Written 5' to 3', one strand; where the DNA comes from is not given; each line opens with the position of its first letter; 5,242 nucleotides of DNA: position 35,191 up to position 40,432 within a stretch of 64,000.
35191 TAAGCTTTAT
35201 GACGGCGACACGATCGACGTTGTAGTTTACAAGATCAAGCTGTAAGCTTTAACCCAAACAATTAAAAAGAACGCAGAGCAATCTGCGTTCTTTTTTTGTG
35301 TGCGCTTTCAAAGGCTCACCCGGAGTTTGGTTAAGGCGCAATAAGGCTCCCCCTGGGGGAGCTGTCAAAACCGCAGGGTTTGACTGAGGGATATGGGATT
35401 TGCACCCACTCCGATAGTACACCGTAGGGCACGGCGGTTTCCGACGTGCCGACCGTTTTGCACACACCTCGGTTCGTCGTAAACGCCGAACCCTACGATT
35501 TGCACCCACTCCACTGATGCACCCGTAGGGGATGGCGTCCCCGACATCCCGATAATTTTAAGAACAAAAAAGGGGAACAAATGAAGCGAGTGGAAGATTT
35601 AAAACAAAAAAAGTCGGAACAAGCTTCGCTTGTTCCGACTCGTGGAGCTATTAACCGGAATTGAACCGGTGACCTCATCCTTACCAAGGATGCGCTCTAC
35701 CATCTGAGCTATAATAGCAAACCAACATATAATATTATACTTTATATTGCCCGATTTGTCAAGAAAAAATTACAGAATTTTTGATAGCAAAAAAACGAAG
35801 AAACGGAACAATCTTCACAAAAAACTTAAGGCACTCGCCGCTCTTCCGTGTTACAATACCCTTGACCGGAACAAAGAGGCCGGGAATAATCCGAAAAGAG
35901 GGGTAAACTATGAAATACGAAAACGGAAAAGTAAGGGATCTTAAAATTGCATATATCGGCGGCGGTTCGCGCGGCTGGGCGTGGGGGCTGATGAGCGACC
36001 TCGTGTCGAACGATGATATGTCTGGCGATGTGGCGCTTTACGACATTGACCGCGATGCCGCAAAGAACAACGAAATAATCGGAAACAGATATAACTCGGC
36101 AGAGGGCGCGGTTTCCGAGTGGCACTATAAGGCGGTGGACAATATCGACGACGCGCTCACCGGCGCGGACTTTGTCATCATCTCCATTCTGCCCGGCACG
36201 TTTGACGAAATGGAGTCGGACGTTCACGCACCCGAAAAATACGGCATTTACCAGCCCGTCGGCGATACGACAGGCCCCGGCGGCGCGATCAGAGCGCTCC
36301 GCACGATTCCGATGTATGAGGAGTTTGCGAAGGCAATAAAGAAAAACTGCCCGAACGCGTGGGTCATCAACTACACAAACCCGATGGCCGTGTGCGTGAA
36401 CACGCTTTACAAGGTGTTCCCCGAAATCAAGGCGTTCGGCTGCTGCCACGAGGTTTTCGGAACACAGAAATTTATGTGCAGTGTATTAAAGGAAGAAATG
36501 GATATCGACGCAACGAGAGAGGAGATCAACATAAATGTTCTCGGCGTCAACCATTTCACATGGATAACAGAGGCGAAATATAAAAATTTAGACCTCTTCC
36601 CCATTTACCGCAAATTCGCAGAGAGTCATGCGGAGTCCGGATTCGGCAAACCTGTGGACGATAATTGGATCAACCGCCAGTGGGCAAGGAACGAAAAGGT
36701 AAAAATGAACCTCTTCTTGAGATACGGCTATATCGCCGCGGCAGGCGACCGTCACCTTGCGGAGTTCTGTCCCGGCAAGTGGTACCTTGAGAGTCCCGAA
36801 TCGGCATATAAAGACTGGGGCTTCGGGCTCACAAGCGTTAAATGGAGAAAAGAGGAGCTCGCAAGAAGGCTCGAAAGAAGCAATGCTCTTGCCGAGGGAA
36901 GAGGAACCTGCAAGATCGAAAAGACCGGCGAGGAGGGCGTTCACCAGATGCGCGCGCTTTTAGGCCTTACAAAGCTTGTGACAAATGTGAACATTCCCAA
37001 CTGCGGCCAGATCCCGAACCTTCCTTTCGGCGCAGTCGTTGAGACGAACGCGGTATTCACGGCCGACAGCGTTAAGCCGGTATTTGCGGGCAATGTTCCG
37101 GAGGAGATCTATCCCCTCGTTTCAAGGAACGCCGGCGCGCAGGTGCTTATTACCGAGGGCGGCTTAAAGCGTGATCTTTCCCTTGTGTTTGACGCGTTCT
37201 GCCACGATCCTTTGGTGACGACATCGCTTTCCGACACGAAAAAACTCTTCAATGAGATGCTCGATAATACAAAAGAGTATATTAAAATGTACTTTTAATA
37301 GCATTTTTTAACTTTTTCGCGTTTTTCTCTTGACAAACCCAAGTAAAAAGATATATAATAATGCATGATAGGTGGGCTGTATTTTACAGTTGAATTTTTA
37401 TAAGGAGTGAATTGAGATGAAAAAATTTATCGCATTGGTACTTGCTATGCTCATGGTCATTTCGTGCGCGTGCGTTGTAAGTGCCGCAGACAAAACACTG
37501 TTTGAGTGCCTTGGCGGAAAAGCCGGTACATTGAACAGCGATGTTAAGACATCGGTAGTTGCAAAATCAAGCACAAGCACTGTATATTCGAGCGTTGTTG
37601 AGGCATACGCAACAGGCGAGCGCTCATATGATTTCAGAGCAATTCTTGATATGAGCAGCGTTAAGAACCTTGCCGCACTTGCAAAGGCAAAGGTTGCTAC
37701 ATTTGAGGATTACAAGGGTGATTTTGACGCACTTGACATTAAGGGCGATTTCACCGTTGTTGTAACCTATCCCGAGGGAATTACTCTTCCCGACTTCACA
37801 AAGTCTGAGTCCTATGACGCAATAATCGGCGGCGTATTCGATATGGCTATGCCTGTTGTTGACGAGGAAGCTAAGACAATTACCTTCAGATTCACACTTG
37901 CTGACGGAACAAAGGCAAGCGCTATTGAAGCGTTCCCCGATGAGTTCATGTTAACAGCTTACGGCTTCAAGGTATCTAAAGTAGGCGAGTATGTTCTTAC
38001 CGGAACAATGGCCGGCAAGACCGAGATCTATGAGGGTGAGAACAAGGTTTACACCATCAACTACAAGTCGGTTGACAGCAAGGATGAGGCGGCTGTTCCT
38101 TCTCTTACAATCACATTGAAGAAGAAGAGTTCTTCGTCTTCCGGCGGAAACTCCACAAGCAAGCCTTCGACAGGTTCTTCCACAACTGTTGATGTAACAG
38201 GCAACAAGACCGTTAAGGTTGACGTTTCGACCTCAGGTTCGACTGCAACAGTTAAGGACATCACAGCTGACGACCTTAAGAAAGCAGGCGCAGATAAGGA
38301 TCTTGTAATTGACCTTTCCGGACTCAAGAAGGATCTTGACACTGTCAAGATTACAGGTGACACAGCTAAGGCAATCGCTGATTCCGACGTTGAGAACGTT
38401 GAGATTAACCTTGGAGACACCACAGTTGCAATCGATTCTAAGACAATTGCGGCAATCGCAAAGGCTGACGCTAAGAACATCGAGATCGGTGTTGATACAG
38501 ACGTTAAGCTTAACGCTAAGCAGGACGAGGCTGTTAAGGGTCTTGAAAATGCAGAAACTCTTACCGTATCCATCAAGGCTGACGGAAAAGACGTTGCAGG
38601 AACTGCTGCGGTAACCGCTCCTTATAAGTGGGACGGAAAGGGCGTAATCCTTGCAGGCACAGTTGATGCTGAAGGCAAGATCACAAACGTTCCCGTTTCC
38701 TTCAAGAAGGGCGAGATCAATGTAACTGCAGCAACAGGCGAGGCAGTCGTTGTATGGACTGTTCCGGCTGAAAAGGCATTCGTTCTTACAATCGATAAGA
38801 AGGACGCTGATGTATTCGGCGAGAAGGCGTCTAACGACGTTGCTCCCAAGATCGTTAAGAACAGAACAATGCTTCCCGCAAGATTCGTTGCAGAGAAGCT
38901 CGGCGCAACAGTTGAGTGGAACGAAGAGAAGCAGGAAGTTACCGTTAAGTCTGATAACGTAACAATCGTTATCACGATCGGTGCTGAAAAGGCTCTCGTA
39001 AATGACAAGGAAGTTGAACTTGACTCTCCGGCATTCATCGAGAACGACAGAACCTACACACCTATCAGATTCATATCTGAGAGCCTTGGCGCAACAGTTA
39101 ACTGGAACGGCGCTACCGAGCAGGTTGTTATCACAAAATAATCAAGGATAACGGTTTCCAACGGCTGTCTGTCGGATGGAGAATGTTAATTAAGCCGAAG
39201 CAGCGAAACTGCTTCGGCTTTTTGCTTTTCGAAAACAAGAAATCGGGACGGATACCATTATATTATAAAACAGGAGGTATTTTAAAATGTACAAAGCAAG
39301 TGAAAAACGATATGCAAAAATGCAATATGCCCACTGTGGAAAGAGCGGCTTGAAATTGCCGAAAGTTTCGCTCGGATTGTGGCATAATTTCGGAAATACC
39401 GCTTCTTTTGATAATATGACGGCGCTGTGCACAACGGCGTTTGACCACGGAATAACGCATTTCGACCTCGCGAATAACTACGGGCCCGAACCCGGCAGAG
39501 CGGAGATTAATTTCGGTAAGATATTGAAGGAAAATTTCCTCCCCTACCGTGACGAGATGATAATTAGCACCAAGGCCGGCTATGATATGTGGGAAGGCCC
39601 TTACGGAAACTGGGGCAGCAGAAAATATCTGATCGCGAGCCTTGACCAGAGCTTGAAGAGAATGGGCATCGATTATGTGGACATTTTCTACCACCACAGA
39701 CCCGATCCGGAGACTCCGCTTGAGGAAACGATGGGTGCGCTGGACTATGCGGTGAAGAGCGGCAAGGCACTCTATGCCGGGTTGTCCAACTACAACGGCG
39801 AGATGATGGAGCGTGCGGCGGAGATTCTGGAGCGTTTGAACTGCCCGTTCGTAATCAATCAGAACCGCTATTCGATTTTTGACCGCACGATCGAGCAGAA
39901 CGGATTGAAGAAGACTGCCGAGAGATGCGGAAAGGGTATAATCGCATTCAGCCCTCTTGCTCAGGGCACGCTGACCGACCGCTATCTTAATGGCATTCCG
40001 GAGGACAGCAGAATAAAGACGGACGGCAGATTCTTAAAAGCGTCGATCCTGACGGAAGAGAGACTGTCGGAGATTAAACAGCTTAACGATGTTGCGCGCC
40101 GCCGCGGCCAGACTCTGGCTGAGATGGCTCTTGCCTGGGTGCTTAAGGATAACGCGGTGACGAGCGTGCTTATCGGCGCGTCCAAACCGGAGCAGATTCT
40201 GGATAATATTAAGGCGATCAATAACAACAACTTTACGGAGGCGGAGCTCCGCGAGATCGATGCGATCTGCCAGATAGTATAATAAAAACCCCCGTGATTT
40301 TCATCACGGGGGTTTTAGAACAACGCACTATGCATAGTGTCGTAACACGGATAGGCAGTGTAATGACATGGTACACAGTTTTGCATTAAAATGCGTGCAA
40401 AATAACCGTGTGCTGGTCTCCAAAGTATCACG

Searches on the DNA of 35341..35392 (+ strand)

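Call 60: build_rna_model(alignment_id=A2)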
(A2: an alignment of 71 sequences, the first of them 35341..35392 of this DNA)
Model R1 built from alignment A2 (71 sequences, 65 columns); structure: RNAalifold consensus.
model positions 50; base pairs 11; branch points 1; effective number of sequences 20.56; information 1.106 bits per position. Calibrated on 0.2 Mb of random sequence (short: E-values are rough).
structure used (alignment columns):
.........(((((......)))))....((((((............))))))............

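Call 61: search_with_rna_model(model_id=R1, source=window, filters=off, max_evalue=10, show_alignments=8)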
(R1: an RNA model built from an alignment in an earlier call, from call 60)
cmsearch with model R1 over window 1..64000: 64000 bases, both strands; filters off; matches with E-value up to 10: 14.
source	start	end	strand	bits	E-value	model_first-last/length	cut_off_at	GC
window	35341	35394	+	46.6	1.1e-12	1-50/50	no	0.56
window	40968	41022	-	46.2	1.5e-12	1-50/50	no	0.69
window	40650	40707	+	45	3.8e-12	1-50/50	no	0.52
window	40808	40857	+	18.1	0.0017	1-50/50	no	0.66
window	23382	23420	+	7.7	3.9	1-50/50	no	0.41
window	30656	30681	+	7.6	4.1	1-50/50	no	0.62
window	40720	40777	-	7.5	4.5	1-50/50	no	0.53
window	35301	35367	-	6.9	7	1-50/50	no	0.58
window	2385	2430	-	6.9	7.3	1-50/50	no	0.57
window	49647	49665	-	6.8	7.6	22-40/50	no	0.79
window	31916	31941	-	6.7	8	1-50/50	no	0.54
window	26239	26253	+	6.6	8.6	26-40/50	no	0.93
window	10981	11003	-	6.6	9.1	1-50/50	no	0.48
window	47197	47213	-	6.4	9.9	1-50/50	no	0.65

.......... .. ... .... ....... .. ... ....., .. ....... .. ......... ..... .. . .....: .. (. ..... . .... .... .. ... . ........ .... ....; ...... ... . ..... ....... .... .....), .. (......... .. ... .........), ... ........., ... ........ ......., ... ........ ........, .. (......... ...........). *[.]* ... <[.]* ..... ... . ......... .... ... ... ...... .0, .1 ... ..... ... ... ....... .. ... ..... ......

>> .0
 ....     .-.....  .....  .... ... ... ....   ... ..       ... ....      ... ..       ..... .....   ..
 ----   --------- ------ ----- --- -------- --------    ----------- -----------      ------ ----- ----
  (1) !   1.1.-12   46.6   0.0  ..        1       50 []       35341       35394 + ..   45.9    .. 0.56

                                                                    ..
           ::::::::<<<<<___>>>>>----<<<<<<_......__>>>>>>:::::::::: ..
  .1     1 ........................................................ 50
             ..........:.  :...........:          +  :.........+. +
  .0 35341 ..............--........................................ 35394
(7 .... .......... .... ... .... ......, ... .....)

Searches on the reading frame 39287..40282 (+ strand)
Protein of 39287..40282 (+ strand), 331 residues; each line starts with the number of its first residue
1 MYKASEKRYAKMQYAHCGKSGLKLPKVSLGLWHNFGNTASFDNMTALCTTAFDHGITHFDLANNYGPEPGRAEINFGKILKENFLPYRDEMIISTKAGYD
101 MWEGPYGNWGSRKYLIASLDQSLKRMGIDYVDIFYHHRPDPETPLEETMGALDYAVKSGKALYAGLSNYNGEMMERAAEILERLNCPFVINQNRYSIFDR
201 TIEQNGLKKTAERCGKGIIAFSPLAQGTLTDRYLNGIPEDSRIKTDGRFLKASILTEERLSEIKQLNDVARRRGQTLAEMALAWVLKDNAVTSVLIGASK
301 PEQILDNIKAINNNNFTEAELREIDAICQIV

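Call 13: find_encoding_contigs(protein=window:39287-40282:+, flank=10000, max_places=10)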
Protein window:39287-40282:+ (331 aa): 23 contigs read that carry it; 10 places shown.
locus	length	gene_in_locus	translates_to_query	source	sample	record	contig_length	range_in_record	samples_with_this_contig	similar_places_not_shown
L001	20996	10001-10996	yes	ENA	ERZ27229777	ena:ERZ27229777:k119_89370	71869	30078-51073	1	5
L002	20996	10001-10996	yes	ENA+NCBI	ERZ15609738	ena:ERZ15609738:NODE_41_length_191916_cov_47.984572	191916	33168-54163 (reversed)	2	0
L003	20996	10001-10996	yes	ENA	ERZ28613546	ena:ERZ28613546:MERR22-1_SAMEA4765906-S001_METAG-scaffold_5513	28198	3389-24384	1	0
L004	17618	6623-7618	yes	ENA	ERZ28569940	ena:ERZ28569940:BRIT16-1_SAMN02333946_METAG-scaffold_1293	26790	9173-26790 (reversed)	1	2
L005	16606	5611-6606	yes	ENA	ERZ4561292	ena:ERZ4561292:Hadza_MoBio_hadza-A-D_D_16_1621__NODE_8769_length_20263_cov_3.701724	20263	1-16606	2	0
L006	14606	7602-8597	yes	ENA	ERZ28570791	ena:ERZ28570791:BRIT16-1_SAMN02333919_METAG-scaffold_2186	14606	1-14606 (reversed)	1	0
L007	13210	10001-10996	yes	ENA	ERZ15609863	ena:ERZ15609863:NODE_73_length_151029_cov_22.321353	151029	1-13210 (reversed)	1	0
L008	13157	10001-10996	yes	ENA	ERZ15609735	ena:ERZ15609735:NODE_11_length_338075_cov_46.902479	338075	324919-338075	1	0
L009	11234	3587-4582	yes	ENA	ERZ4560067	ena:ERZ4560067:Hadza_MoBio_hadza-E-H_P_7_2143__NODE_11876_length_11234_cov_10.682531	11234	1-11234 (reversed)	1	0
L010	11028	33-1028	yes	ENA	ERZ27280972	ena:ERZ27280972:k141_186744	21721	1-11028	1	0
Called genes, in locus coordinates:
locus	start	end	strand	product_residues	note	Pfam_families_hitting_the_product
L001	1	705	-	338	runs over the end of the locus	PF07261:DnaB_2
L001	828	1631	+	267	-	PF00246:Peptidase_M14, PF24827:AstE_AspA_cat (faint)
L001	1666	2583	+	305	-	PF00070:Pyr_redox (faint), PF00890:FAD_binding_2 (faint), PF01134:GIDA (weak), PF01266:DAO (faint), PF03486:HI0933_like (faint), PF07992:Pyr_redox_2, PF13738:Pyr_redox_3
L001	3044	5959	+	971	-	PF00395:SLH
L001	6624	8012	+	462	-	PF02056:Glyco_hydro_4, PF11975:Glyco_hydro_4C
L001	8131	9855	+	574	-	PF07833:Cu_amine_oxidN1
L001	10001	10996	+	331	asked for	PF00248:Aldo_ket_red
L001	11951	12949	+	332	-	PF12715:Abhydrolase_7, PF05448:AXE1 (faint), PF00326:Peptidase_S9 (weak), PF22244:GCE_fung (faint)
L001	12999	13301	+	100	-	PF07876:Dabb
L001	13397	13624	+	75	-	-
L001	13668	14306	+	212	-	-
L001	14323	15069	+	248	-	PF03372:Exo_endo_phos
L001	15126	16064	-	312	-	PF00696:AA_kinase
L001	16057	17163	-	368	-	PF04371:PAD_porph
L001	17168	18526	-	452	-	PF00324:AA_permease, PF13520:AA_permease_2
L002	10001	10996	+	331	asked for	PF00248:Aldo_ket_red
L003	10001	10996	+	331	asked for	PF00248:Aldo_ket_red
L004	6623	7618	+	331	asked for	PF00248:Aldo_ket_red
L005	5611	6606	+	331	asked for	PF00248:Aldo_ket_red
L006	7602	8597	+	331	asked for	PF00248:Aldo_ket_red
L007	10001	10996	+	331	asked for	PF00248:Aldo_ket_red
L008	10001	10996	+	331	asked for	PF00248:Aldo_ket_red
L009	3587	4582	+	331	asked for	PF00248:Aldo_ket_red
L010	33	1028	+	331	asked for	PF00248:Aldo_ket_red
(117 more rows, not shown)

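Call 25: find_related_loci(query=window:39287-40282:+, collection=genome_contigs, flank=10000)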
Query window:39287-40282:+ (331 aa) in genome_contigs; peptide patterns used: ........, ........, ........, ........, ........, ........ (x = any residue, [..] = any of these).
600 stretches matched a pattern (row limit reached: there are more); 598 encode a relative of the query (tblastn E <= 1e-3); the best 80 are kept; 80 distinct loci.
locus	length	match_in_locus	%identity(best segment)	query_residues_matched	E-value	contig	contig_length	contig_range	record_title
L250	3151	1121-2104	77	1-328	0e+0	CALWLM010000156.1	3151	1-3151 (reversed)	MAG: uncultured Lachnospiraceae bacterium isolate E15__bin96 genome assembly, contig: E15__k127_4181799, whole genome sh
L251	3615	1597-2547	78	1-317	1e-179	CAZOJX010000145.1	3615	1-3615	MAG TPA_asm: uncultured Lachnoclostridium sp. isolate SRP350583_co2_442 genome assembly, contig: NODE_38283_length_3615_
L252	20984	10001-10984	75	1-328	8e-171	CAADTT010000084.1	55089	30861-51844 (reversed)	MAG TPA_asm: Lachnospiraceae bacterium, isolate HGM12126, WGS project CAADTT010000000 data, contig: ERS235548_25_k99_938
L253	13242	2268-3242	74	1-325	2e-170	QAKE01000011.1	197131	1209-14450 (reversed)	MAG: Bacillota bacterium isolate CIM:MAG 1059 contig_160765, whole genome shotgun sequence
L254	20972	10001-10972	74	2-325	3e-170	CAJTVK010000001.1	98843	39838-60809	MAG TPA_asm: uncultured Lachnospiraceae bacterium isolate MGBC108457 genome assembly, contig: MGBC108457.1, whole genome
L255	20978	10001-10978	75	1-326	2e-170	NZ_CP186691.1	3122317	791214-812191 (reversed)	Faecalibacterium prausnitzii strain 2 chromosome, complete genome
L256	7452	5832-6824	75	1-331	1e-169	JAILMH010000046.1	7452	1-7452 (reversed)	MAG: Lachnospiraceae bacterium isolate RUI249 k141_9594954_flag=0_multi=31.0000_len=7452, whole genome shotgun sequence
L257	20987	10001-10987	71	1-329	2e-168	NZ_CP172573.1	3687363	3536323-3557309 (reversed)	Butyrivibrio sp. JL13D10 chromosome 1, complete sequence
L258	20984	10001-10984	73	1-328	1e-168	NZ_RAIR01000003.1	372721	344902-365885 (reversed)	Butyrivibrio sp. CB08 NODE_3_length_372721_cov_110.126, whole genome shotgun sequence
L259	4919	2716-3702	74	1-329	1e-171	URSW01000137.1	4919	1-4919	uncultured Clostridiales bacterium isolate UMGS1312 genome assembly, contig: NODE_5814_length_4919_cov_3.048725, whole g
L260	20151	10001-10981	73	1-327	2e-167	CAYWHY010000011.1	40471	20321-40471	MAG TPA_asm: uncultured Lachnospiraceae bacterium isolate SRP350583_co1_453 genome assembly, contig: NODE_1459_length_40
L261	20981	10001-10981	74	1-327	2e-167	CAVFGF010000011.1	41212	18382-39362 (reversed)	Alistipes onderdonkii isolate H07606-L1_cleanbin_000034 genome assembly, contig: Spades_H07606-L1_contig_658, whole geno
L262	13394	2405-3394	72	1-330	6e-167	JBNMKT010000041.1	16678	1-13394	MAG: bacterium isolate CM_BacW0P1457.36 k141_18302_length_16678_cov_22.6349, whole genome shotgun sequence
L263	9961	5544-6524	72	1-327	2e-166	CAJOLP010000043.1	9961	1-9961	uncultured Lachnospiraceae bacterium isolate Reindeer_1_mag_3 genome assembly, contig: scaffold_10231, whole genome shot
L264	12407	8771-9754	72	1-328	1e-165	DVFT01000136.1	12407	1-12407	MAG TPA_asm: Candidatus Limivivens merdigallinarum isolate ChiSjej3B21-11622 ChiSjej3B21M5__C230935_L12407_SRR6323095, w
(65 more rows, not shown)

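Call 45: list_cluster_members(proteins=[window:39287-40282:+, window:35910-37298:+, window:41231-42235:+, window:37417-39141:+, window:30952-31869:+])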
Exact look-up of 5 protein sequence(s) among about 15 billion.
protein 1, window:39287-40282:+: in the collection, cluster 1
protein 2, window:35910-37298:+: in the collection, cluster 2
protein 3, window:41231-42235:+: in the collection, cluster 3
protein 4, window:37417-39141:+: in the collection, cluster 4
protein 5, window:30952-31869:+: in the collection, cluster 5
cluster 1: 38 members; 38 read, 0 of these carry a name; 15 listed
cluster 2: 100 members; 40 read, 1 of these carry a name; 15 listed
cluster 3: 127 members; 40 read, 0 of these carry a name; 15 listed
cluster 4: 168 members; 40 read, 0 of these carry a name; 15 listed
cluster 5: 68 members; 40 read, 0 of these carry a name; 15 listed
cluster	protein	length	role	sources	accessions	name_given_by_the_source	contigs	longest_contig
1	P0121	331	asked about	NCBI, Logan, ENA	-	-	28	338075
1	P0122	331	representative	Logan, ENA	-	-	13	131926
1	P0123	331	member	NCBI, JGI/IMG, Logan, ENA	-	-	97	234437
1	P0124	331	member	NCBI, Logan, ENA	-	-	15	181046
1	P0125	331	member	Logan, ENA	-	-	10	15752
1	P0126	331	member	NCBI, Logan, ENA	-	-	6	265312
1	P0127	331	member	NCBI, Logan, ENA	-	-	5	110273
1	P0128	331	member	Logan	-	-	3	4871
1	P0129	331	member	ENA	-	-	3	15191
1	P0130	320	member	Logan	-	-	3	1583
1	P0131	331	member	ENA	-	-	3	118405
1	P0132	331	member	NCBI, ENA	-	-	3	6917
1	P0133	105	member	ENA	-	-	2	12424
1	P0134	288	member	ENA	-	-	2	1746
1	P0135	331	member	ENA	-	-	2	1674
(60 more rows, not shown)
